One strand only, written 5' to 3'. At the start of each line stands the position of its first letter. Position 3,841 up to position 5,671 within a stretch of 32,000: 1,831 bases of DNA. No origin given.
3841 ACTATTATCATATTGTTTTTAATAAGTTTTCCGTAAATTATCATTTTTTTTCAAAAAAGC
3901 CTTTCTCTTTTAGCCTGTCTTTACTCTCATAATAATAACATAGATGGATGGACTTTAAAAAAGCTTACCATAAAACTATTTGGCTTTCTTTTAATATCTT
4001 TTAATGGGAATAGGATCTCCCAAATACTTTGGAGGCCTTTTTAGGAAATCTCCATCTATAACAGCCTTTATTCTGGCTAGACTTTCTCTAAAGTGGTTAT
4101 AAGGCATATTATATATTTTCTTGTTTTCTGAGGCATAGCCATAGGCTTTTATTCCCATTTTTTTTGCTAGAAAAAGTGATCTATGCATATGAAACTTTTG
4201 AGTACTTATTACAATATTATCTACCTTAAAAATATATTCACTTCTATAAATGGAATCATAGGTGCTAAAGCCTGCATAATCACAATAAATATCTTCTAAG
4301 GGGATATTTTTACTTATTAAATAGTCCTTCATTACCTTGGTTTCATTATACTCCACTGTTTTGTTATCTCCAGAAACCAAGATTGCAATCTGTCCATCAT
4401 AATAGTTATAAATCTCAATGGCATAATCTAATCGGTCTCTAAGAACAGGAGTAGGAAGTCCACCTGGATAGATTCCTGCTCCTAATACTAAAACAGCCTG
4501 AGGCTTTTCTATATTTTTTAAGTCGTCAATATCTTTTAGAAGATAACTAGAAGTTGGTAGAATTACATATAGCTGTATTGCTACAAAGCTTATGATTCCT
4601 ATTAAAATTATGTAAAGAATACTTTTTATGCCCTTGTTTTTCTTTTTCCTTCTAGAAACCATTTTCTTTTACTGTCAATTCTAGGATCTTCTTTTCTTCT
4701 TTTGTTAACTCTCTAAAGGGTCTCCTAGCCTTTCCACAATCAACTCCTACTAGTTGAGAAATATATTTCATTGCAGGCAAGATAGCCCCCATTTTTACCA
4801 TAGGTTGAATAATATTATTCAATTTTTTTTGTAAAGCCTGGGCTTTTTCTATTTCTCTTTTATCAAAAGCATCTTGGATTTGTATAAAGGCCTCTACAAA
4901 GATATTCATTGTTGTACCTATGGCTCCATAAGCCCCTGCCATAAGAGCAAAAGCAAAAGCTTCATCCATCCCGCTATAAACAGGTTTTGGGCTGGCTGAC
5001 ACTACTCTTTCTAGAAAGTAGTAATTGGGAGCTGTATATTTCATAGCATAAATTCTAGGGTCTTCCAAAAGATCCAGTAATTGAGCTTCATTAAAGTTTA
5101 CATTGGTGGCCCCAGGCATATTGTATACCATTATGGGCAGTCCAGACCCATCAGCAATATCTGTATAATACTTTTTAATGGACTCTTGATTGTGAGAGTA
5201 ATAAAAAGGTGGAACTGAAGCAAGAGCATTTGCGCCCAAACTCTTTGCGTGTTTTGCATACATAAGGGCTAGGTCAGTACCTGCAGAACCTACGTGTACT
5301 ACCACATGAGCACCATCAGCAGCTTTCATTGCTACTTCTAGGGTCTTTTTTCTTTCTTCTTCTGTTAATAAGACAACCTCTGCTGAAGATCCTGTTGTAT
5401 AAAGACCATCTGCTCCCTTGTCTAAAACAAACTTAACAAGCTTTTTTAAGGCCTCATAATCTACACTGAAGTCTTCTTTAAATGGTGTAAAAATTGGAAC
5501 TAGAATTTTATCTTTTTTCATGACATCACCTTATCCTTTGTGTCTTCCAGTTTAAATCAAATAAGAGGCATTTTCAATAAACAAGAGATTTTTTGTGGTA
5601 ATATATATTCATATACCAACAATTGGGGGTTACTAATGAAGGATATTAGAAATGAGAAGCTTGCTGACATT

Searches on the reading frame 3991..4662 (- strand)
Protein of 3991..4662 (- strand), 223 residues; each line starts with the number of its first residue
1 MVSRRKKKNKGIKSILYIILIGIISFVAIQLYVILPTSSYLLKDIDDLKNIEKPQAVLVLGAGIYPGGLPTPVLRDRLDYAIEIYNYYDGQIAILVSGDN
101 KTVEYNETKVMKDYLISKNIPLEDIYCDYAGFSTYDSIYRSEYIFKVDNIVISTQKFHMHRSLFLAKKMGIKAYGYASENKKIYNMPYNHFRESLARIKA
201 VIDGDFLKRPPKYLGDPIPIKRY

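Call 4: search_protein_families(library=pfam, proteins=[window:3991-4662:-], max_evalue=0.1)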
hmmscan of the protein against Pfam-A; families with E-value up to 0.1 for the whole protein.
window:3991-4662:- (223 aa): 1 family
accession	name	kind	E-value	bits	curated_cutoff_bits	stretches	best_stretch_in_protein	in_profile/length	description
PF02698.23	DUF218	-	5.3e-23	81.8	27.6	1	55-173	1-105/133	DUF218 domain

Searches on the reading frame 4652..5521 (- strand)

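Call 4: search_protein_families(library=pfam, proteins=[window:4652-5521:-], max_evalue=0.1)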
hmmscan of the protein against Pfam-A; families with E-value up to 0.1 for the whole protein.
window:4652-5521:- (289 aa): 1 family
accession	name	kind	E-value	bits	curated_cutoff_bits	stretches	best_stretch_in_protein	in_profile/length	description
PF00701.28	DHDPS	-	3.1e-59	200.5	22.1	1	5-286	4-288/289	Dihydrodipicolinate synthetase family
